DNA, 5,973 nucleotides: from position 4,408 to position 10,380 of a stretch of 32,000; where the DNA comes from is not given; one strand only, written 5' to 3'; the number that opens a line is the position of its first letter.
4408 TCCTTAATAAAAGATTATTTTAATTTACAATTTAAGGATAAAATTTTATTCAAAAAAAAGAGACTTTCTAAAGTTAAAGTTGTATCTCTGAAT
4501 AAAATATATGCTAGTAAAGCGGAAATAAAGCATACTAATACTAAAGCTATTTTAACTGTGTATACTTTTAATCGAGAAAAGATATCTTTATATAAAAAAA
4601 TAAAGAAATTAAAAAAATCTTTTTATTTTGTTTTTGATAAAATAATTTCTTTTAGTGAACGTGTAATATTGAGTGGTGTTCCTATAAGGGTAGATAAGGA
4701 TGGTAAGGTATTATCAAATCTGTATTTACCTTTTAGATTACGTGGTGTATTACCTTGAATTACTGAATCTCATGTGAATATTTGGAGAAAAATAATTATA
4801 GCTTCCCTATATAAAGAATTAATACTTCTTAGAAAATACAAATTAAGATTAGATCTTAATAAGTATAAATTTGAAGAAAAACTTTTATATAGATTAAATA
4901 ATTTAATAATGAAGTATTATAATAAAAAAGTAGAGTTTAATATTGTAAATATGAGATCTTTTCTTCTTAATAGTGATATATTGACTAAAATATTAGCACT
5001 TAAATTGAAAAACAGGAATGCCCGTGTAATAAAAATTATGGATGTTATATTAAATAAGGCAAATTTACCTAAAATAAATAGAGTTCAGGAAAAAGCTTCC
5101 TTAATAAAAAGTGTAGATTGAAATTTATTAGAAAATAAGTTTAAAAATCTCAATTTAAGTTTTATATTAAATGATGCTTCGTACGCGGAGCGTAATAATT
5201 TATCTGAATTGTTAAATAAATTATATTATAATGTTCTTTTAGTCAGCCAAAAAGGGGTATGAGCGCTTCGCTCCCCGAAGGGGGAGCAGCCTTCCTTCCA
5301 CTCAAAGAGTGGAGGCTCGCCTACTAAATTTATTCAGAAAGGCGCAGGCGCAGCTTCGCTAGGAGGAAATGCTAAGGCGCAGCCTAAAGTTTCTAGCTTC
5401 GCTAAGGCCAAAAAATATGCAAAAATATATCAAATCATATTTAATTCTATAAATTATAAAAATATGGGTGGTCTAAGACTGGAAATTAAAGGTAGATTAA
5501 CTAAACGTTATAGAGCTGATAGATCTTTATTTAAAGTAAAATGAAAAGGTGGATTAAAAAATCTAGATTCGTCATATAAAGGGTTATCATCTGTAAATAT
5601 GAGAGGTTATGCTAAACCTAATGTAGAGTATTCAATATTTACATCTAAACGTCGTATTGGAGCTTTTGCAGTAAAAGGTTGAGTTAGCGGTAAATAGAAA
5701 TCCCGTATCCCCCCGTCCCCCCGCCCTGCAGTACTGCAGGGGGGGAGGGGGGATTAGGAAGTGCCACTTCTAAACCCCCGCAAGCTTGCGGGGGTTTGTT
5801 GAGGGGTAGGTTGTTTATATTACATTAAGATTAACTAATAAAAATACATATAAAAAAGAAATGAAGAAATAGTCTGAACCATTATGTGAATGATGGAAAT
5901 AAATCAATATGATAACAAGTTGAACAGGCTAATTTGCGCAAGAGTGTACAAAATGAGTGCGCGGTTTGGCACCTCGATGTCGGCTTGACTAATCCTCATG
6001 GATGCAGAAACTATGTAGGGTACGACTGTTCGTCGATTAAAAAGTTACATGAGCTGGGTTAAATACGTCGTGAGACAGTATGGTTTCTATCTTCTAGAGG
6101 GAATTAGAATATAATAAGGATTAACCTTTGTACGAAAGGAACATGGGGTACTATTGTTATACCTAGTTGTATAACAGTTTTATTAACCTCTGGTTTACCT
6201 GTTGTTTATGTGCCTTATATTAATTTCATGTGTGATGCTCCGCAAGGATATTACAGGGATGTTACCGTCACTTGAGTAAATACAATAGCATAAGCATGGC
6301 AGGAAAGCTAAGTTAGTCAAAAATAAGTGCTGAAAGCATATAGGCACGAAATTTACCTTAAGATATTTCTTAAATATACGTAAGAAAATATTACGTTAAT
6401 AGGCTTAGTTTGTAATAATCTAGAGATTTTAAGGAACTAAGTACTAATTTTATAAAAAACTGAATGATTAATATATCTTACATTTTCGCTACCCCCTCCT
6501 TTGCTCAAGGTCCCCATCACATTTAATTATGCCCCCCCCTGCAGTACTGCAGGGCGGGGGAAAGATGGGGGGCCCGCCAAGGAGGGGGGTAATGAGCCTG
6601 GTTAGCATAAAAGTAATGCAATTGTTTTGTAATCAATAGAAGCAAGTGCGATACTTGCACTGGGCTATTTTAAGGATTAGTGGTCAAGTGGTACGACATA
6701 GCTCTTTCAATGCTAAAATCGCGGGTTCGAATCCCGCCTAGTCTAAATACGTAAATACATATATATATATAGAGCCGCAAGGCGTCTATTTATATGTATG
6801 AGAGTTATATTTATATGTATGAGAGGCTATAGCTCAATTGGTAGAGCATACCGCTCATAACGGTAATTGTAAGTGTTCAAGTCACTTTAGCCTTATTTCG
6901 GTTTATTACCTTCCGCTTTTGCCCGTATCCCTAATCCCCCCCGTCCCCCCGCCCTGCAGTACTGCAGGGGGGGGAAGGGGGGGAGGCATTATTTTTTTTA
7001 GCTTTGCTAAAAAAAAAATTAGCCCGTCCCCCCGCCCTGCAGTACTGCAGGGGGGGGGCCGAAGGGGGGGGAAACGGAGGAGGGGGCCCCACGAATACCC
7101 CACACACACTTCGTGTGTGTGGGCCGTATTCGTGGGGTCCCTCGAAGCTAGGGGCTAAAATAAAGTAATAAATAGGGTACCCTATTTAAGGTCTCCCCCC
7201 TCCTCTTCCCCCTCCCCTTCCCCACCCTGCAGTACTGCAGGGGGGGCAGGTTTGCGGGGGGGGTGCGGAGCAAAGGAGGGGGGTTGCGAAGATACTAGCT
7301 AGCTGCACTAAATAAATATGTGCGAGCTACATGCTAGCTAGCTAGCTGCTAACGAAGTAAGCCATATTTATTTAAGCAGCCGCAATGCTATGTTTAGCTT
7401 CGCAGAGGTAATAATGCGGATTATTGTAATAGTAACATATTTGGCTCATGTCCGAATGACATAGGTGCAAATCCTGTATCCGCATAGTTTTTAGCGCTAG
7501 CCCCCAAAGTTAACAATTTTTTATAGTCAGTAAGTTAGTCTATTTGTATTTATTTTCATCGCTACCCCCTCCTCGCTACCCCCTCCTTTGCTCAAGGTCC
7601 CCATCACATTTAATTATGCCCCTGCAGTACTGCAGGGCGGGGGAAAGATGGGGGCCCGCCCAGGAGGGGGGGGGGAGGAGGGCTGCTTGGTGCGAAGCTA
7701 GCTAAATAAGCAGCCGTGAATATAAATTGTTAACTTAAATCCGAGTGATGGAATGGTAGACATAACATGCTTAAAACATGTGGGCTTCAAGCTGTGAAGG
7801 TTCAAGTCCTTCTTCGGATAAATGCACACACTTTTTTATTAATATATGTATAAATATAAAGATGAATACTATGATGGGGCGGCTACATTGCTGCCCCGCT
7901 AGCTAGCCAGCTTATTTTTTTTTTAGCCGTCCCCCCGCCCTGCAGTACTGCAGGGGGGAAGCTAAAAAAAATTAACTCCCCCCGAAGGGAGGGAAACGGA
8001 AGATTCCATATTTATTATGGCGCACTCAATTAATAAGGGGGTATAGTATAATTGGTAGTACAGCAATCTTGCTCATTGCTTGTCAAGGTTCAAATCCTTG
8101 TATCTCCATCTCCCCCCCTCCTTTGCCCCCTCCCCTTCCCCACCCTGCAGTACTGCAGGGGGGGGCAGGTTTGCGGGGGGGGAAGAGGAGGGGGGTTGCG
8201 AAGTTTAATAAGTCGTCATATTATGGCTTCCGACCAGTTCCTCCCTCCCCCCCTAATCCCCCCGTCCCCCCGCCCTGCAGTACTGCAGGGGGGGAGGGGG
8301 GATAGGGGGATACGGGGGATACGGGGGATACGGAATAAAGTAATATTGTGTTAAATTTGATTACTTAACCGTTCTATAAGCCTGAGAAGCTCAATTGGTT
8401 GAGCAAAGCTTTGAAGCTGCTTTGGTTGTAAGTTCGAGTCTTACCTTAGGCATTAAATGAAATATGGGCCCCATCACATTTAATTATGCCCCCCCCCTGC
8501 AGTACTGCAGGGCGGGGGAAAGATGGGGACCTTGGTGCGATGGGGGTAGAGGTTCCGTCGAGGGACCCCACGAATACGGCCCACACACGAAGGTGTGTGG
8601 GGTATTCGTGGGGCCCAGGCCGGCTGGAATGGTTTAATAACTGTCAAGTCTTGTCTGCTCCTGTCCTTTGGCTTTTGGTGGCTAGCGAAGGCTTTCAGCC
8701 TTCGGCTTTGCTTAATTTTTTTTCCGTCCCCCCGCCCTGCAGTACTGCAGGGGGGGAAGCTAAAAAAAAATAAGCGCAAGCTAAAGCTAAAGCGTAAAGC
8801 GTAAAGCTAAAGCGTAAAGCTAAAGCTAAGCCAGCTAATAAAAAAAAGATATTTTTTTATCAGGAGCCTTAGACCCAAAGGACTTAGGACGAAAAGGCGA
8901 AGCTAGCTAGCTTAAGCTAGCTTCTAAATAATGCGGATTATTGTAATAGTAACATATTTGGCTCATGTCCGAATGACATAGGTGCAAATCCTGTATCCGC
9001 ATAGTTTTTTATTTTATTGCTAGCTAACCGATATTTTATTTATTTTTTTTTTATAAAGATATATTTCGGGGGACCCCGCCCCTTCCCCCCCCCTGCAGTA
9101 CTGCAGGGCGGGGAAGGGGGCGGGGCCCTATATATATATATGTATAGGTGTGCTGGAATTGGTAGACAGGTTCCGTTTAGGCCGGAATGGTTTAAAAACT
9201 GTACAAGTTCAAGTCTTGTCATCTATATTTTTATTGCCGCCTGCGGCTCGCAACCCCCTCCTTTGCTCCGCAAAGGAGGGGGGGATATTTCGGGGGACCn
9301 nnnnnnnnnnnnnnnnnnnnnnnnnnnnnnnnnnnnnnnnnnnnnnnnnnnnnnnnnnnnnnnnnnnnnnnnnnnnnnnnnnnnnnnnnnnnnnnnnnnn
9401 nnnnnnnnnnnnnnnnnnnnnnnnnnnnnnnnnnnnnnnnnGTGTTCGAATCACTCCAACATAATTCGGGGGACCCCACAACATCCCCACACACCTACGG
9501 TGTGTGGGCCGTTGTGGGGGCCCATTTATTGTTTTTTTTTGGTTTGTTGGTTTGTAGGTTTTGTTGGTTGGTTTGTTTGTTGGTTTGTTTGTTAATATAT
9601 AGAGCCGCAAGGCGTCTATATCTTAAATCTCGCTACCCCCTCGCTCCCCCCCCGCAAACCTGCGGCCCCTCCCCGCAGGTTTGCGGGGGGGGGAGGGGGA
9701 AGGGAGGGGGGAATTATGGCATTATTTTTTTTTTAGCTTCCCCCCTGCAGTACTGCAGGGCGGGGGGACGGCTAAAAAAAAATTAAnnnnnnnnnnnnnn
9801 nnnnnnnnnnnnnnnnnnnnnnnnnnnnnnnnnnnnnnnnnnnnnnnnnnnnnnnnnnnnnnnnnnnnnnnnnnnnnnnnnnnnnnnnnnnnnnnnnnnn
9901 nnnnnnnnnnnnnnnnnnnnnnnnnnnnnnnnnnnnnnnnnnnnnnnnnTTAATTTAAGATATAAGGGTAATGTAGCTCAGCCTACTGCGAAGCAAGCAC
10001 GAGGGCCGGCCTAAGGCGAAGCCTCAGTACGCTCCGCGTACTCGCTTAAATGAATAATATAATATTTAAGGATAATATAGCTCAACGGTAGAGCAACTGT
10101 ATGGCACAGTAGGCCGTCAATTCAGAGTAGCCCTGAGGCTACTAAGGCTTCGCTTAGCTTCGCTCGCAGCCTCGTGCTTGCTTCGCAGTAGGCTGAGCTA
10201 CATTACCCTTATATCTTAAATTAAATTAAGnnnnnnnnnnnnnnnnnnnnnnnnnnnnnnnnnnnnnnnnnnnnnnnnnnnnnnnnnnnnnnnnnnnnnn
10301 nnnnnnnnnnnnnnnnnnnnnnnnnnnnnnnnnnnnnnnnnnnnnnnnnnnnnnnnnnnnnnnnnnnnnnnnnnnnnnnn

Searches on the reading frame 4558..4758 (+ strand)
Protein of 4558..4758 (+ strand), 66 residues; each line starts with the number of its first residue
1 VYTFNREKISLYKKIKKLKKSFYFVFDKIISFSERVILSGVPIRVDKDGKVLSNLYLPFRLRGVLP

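Call 35: find_encoding_contigs(protein=window:4558-4758:+, flank=10000, max_places=10)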
Protein window:4558-4758:+ (66 aa): 8 contigs read that carry it; 4 places shown.
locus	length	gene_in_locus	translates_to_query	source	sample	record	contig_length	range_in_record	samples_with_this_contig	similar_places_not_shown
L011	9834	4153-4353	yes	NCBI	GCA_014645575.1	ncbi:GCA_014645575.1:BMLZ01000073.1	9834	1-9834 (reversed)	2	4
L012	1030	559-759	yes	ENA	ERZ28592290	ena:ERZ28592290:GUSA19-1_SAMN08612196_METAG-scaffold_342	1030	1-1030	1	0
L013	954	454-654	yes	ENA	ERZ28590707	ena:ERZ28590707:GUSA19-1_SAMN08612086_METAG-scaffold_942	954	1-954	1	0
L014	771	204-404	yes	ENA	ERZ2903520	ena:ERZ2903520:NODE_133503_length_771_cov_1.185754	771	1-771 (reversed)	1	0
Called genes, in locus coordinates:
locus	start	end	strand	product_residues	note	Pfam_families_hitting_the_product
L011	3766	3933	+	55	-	-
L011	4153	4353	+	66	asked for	-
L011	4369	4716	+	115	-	PF05316:VAR1 (weak)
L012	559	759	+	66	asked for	-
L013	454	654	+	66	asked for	-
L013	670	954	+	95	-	?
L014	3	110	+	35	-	?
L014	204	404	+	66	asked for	-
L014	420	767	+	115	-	PF05316:VAR1 (weak)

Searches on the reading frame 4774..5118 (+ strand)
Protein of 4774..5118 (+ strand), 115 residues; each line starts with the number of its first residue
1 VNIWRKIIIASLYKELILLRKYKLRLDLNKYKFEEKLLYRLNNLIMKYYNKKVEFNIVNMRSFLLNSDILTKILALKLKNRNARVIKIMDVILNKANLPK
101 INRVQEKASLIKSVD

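Call 12: find_encoding_contigs(protein=window:4774-5118:+, flank=10000, max_places=10)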
Protein seq(115 aa) (115 aa): 5 contigs read that carry it; 1 place shown.
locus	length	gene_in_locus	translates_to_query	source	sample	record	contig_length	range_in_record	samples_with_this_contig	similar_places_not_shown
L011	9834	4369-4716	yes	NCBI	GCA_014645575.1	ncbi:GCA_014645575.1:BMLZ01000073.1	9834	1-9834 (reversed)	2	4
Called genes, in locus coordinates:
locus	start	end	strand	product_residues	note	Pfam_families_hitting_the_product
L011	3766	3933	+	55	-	-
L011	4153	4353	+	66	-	-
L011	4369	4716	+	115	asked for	PF05316:VAR1 (weak)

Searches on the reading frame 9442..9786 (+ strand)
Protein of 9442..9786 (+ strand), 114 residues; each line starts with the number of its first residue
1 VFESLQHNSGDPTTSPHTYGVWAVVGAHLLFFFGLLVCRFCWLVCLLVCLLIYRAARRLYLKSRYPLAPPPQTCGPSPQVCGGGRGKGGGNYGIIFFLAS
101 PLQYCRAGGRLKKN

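Call 20: find_encoding_contigs(protein=window:9442-9786:+, flank=10000, max_places=10)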
Protein window:9442-9786:+ (114 aa): no gene with exactly this product is on record in the collection.

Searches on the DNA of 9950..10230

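Call 29: search_rna_families(source=window, start=9950, end=10230, threshold=evalue, max_evalue=10, show_alignments=1)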
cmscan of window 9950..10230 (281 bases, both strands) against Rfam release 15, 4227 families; matches with E-value up to 10: 2.
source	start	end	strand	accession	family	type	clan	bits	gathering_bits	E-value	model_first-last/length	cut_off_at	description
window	10071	10162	+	RF00005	tRNA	Gene; tRNA;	CL00001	16.3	29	0.84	1-71/71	no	tRNA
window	9987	10049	-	RF03369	mir-2217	Gene; miRNA;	-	13.6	60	4.9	1-62/62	no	mir-2217 microRNA precursor family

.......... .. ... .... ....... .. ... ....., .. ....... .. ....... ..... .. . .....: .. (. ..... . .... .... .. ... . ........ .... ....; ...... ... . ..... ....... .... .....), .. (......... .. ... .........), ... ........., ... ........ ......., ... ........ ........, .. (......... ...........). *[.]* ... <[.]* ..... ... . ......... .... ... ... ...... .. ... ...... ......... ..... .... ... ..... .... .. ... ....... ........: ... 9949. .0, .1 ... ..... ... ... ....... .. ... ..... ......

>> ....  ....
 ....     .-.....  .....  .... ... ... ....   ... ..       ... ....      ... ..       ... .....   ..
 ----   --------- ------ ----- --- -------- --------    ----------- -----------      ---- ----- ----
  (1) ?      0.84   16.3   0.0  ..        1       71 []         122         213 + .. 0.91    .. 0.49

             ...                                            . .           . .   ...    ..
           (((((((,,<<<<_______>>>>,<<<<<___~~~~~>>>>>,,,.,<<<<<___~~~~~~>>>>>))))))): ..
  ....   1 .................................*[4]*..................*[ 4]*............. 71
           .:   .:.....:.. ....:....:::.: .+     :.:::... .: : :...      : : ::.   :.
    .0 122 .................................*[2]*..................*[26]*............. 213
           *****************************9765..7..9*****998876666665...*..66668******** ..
